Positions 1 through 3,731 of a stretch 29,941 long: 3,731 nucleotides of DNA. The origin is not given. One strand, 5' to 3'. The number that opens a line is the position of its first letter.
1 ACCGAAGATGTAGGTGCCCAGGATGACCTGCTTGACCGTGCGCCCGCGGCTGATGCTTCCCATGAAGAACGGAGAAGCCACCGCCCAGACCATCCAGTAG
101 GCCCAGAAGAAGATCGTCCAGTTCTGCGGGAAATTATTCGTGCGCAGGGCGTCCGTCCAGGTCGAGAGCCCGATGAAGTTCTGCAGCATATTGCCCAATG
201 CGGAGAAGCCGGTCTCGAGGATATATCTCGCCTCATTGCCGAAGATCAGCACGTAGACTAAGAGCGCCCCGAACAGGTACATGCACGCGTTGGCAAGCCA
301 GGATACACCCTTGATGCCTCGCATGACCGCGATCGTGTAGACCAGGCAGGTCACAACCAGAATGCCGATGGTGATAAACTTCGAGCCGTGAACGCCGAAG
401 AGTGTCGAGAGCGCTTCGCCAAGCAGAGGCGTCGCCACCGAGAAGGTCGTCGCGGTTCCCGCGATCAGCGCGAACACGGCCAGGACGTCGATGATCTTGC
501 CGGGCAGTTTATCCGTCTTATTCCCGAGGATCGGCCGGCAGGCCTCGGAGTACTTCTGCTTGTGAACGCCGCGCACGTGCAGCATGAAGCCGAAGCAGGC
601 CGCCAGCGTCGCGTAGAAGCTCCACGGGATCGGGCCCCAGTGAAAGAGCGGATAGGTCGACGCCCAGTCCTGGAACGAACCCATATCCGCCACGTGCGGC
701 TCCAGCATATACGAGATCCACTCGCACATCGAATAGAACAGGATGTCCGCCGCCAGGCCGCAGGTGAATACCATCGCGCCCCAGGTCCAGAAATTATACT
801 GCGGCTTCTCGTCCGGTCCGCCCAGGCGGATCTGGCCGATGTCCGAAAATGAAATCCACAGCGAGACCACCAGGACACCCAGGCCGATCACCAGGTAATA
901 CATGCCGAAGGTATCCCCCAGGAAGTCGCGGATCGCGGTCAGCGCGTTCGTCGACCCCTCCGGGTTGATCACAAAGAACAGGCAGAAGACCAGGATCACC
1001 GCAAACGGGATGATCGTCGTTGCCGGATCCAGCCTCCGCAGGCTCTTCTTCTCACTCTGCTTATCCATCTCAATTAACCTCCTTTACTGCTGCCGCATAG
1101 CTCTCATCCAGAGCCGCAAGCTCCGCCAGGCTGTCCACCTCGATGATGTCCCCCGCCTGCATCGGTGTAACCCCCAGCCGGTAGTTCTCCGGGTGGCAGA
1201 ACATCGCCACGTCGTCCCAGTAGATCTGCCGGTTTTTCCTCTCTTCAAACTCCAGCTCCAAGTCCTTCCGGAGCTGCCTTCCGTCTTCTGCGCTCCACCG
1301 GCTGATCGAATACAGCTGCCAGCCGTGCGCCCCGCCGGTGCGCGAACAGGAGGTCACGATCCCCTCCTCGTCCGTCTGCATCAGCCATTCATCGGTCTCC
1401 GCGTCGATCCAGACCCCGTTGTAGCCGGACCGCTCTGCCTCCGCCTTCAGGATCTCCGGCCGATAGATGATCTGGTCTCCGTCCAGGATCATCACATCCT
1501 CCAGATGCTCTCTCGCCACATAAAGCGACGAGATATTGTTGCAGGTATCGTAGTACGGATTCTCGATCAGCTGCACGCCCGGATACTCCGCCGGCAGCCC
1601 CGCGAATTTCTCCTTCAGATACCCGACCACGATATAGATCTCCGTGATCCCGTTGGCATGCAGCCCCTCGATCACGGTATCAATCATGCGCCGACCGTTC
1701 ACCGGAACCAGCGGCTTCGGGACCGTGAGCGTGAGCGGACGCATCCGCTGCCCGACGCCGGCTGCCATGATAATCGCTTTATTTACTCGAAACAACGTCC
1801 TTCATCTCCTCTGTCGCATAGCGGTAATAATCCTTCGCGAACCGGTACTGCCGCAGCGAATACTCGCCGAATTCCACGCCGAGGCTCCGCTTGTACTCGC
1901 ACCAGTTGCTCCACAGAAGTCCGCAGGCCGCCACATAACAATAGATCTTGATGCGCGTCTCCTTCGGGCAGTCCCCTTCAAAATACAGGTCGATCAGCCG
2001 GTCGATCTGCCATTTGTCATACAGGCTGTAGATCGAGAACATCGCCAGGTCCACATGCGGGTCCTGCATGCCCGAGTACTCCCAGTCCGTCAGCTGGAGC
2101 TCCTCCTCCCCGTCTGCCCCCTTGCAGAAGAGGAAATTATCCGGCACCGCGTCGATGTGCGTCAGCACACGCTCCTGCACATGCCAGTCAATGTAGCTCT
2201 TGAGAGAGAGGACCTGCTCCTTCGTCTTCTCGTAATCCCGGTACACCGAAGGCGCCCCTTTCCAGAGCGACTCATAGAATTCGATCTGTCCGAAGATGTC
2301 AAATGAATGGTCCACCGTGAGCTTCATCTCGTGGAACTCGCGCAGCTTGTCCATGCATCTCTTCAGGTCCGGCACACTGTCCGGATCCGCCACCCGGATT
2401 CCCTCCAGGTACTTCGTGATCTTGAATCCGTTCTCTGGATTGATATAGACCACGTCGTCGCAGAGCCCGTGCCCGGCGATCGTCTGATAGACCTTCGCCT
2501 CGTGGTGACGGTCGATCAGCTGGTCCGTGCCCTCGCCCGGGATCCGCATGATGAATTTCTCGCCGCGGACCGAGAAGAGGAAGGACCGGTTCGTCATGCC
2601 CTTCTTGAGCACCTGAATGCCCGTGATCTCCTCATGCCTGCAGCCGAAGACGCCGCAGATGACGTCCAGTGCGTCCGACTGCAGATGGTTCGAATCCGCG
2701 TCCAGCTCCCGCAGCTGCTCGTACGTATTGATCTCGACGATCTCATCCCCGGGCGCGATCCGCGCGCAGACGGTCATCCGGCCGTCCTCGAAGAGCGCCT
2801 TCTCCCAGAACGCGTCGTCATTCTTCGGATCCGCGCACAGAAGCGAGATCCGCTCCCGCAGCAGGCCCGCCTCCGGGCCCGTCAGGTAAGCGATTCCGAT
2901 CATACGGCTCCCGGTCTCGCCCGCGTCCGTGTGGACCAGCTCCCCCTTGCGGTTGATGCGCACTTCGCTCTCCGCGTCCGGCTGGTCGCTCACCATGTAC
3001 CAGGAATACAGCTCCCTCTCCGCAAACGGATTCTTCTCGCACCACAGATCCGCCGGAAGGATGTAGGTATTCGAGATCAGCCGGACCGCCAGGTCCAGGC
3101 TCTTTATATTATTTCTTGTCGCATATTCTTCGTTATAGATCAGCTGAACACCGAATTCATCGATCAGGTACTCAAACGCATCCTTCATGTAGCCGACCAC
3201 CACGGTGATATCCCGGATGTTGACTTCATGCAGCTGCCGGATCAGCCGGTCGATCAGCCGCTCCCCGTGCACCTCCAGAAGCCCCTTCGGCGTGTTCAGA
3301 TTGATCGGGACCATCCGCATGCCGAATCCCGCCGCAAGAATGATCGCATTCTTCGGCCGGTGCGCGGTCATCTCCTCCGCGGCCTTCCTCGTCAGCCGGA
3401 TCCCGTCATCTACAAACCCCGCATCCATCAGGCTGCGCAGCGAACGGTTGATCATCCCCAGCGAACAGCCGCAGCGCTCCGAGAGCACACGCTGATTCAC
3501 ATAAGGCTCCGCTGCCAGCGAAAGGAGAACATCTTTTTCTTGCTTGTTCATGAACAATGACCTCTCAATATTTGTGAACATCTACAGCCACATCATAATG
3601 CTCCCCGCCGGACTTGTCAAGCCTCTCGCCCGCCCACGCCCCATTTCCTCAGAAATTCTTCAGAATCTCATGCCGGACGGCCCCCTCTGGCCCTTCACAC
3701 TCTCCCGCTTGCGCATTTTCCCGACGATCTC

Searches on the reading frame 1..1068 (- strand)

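Call 6: search_protein_families(library=pfam, proteins=[window:1-1068:-])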
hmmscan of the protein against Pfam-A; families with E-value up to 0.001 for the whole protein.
window:1-1068:- (356 aa): 1 family
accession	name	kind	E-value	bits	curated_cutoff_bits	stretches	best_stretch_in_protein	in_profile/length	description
PF02028.23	BCCT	-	1.5e-96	324.2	27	1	18-354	2-341/485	BCCT, betaine/carnitine/choline family transporter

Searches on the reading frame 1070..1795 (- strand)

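Call 6: search_protein_families(library=pfam, proteins=[window:1070-1795:-])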
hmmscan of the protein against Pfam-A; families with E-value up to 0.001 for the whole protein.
window:1070-1795:- (241 aa): 3 families
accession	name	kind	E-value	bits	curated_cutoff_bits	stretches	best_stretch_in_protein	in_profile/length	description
PF12804.13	NTP_transf_3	-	3.4e-15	57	27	1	7-124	1-112/160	MobA-like NTP transferase domain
PF00483.29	NTP_transferase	-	1.3e-13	51.6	21.2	1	6-66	1-63/245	Nucleotidyl transferase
PF01128.25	IspD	-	0.00024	21.4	27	1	7-118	3-113/221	2-C-methyl-D-erythritol 4-phosphate cytidylyltransferase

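Call 43: search_protein_families(library=ncbifam, proteins=[window:1070-1795:-], max_evalue=1e-8)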
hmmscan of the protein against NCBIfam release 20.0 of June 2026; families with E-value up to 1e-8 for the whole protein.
window:1070-1795:- (241 aa): 11 families
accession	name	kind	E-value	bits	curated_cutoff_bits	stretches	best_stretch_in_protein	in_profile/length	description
TIGR03992.1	Arch_glmU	subfamily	2.8e-18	66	292.1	1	6-117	2-116/393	bifunctional sugar-1-phosphate nucleotidylyltransferase/acetyltransferase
NF045761.1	NAMPUrTaseMurU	equivalog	1.4e-16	61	250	1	6-63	2-59/226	N-acetylmuramate alpha-1-phosphate uridylyltransferase MurU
NF041313.1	UDPGP_AglF_Halo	equivalog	1.1e-15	57.8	400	1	6-110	2-108/234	UTP--glucose-1-phosphate uridylyltransferase AglF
NF041135.1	IPPtranDIPPsyn_Thcocales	equivalog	4e-13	49.1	580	1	6-124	2-117/419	bifunctional L-myo-inositol-1-phosphate cytidylyltransferase/CDP-L-myo-inositol myo-inositolphosphotransferase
TIGR01208.1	rmlA_long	equivalog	2.3e-12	46.5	320.25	1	6-65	1-61/353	glucose-1-phosphate thymidylyltransferase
NF045665.1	NTPtran_DVU1551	equivalog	3.8e-11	42.6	315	1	6-98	2-87/359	DVU_1551 family NTP transferase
NF041173.1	Sug_nt_acttase_Thmprot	equivalog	2.1e-10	40.2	600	1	6-132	2-131/405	bifunctional sugar-1-phosphate nucleotidylyltransferase/acetyltransferase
TIGR03310.1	matur_MocA_YgfJ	equivalog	2.8e-10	40.5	186.45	1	7-117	2-109/188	molybdenum cofactor cytidylyltransferase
NF045697.1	MurNAcPUrMurU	equivalog_domain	6.6e-10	38.8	370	1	8-63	1-56/229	N-acetylmuramate alpha-1-phosphate uridylyltransferase MurU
NF052502.1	man1P_GTase_Rv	exception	9.6e-10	37.8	440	1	6-107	2-107/352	mannose-1-phosphate guanylyltransferase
TIGR01099.1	galU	equivalog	5.2e-09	36.1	326.8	1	4-62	1-59/261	UTP--glucose-1-phosphate uridylyltransferase GalU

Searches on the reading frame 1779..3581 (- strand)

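Call 6: search_protein_families(library=pfam, proteins=[window:1779-3581:-])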
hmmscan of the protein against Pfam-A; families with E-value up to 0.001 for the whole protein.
window:1779-3581:- (600 aa): 5 families
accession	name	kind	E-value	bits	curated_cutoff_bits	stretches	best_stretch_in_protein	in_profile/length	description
PF01633.27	Choline_kinase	-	9.8e-15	55.1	29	1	323-515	2-203/300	Choline/ethanolamine kinase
PF01636.29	APH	-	1.4e-13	51.6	23.2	1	322-544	2-236/239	Phosphotransferase enzyme family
PF12804.13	NTP_transf_3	-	4.4e-13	50.2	27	1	79-179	1-96/160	MobA-like NTP transferase domain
PF00483.29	NTP_transferase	-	1.7e-09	38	21.2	1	79-184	2-116/245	Nucleotidyl transferase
PF13412.12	HTH_24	-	3.2e-07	30.3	21.9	1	11-57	1-47/48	Winged helix-turn-helix DNA-binding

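Call 43: search_protein_families(library=ncbifam, proteins=[window:1779-3581:-], max_evalue=1e-8)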
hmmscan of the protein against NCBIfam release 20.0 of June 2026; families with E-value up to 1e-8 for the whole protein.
window:1779-3581:- (600 aa): 7 families
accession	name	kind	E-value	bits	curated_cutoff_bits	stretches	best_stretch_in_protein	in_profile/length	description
NF041256.1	GntI_guanitoxin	equivalog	7.4e-26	91.1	357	1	313-535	10-233/282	guanitoxin biosynthesis pre-guanitoxin N-oxide kinase GntI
TIGR03992.1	Arch_glmU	subfamily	5e-15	55.3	292.1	1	78-181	2-109/393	bifunctional sugar-1-phosphate nucleotidylyltransferase/acetyltransferase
TIGR02721.1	ycfN_thiK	equivalog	7.9e-15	54.7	299.45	1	325-535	4-203/256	thiamine kinase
NF041313.1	UDPGP_AglF_Halo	equivalog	9.7e-14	51.4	400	1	78-144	2-70/234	UTP--glucose-1-phosphate uridylyltransferase AglF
NF045665.1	NTPtran_DVU1551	equivalog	2.3e-13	49.9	315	1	78-178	2-100/359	DVU_1551 family NTP transferase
NF045761.1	NAMPUrTaseMurU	equivalog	3.2e-12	46.8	250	1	79-184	3-113/226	N-acetylmuramate alpha-1-phosphate uridylyltransferase MurU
NF041135.1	IPPtranDIPPsyn_Thcocales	equivalog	4.1e-10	39.2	580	1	78-176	2-98/419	bifunctional L-myo-inositol-1-phosphate cytidylyltransferase/CDP-L-myo-inositol myo-inositolphosphotransferase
